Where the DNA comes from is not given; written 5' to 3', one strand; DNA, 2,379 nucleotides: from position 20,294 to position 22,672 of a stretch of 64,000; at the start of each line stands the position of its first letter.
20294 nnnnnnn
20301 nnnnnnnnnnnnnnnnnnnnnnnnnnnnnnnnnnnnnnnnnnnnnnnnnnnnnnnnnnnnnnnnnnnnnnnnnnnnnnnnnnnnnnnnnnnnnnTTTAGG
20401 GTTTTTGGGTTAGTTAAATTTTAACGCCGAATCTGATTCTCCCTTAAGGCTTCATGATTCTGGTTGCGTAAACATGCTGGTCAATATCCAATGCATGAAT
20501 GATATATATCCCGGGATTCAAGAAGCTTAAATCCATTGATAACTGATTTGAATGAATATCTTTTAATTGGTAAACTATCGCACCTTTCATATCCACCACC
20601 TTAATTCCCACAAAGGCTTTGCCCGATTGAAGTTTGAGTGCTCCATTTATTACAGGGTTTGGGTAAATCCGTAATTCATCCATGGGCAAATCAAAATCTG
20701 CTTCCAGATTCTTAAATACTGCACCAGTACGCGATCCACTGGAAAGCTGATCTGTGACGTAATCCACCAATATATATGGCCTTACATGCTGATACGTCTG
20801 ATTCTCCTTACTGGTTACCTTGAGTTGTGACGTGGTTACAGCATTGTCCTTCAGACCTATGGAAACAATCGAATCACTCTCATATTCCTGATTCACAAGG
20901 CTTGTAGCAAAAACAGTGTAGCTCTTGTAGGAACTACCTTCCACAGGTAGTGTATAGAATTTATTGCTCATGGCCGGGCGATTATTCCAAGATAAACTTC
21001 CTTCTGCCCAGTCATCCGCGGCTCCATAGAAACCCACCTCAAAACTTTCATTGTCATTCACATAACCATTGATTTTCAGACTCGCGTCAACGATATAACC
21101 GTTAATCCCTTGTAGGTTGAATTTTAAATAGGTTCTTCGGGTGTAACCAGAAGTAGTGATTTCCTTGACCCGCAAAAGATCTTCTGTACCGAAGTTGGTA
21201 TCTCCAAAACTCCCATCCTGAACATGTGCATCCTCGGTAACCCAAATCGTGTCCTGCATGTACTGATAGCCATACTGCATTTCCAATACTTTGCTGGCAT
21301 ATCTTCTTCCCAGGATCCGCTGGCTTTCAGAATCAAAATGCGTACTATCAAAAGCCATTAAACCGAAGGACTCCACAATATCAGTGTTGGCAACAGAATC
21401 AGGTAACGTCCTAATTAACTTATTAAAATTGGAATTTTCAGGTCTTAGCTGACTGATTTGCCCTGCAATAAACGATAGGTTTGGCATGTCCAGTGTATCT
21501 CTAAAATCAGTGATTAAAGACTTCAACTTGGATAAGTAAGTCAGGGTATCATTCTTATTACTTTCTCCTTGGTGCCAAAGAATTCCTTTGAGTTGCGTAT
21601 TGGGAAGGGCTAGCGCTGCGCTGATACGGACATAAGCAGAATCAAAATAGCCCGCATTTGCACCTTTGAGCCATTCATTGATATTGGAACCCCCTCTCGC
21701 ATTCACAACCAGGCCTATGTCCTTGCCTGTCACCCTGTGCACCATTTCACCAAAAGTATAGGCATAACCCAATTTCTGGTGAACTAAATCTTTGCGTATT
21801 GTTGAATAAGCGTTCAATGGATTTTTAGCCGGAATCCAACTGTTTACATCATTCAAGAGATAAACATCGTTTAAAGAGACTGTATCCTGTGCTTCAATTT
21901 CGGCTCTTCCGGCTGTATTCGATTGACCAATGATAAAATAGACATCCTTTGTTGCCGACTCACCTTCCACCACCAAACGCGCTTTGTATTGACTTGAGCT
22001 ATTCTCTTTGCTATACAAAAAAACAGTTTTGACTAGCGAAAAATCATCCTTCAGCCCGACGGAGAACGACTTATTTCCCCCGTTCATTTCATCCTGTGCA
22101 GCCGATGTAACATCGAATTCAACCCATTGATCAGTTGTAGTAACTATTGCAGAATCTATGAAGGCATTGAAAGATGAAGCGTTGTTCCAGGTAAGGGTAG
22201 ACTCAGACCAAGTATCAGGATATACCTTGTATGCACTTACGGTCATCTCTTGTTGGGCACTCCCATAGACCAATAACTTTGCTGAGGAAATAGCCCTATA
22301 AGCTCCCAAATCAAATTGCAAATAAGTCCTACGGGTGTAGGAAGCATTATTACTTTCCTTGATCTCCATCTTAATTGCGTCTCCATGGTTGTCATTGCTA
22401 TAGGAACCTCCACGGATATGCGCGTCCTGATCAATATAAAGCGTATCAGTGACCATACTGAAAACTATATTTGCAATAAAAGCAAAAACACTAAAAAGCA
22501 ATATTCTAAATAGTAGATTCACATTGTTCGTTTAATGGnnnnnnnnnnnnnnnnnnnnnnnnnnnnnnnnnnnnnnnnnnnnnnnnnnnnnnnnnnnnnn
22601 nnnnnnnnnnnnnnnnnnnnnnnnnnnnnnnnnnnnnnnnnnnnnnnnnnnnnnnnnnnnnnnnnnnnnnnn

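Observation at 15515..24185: Three paralogous beta-helix enzymes with a conserved Asp-x6-Asp motif, sent to different locations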

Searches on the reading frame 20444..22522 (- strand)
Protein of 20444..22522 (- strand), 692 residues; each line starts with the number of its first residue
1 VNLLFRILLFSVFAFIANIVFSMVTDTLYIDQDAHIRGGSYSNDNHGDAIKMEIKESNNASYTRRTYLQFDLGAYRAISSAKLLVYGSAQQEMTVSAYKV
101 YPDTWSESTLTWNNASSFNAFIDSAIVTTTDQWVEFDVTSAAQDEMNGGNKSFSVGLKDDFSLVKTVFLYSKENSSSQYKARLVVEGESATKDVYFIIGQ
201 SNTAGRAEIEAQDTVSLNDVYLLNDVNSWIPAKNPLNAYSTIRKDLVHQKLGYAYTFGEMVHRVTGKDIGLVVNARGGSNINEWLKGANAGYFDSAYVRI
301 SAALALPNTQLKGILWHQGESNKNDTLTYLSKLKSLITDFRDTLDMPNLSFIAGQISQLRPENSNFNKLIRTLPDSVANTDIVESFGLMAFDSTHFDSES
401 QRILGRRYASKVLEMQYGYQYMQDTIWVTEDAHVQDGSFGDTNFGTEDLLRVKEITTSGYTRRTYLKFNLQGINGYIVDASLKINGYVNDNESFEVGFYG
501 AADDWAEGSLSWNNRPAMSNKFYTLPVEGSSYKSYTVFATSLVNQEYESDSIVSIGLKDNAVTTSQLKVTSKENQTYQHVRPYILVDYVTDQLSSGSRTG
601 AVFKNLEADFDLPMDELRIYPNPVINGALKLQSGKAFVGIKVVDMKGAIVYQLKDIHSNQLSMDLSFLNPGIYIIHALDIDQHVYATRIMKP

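Call 3: search_protein_families(library=pfam, proteins=[window:20444-22522:-], max_evalue=0.01)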
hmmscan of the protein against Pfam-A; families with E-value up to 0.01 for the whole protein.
window:20444-22522:- (692 aa): 4 families
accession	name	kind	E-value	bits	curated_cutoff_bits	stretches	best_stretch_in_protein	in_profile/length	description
PF24517.2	CBM96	-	2.6e-57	193.7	26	2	26-185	3-162/164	Carbohydrate-binding module family 96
PF03629.24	SASA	-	3.3e-48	164.7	24.8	1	192-413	2-225/226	Carbohydrate esterase, sialic acid-specific acetylesterase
PF18962.6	Por_Secre_tail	-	3.6e-09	37.2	27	1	619-680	1-65/75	Secretion system C-terminal sorting domain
PF00688.24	TGFb_propeptide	-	0.00013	22.2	25.8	1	53-151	97-201/242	TGF-beta propeptide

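Call 62: search_protein_families(library=ncbifam, proteins=[window:20444-22522:-], max_evalue=0.001)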
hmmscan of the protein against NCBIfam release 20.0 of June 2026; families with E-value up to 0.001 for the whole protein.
window:20444-22522:- (692 aa): 3 families
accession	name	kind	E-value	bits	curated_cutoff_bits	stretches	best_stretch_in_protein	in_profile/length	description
NF033679.1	DNRLRE_dom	domain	2.4e-47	161.1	34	2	32-186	1-164/164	DNRLRE domain-containing protein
TIGR04183.1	Por_Secre_tail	domain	5e-07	29.6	23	1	619-691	1-71/72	T9SS type A sorting domain-containing protein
NF038113.1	T9SSA_dep_M36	equivalog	1.5e-05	23.4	885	1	614-689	790-866/869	T9SS-dependent M36 family metallopeptidase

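Call 72: search_solved_structures(query=window:20444-22522:-, max_evalue=0.001)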
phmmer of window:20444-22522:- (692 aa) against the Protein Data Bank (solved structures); distinct sequences matched with E-value up to 0.001: 6.
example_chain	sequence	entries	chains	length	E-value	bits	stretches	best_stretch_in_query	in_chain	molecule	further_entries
8wab_A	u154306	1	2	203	1.7e-12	49.8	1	424-528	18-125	DNRLRE domain-containing protein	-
1zmb_A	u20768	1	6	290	2e-12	49.6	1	195-411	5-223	Acetylxylan esterase related enzyme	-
7vbo_A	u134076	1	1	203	3.8e-07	32.2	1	422-517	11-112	Alginate lyase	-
2apj_A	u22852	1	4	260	1.5e-06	30.2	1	266-410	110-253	Putative Esterase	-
9ega_A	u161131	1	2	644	6.3e-05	24.8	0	309-418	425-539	Sialate O-acetylesterase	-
9h4u_A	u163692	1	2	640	0.00084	21.1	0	307-359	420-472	Carbohydrate esterase FI8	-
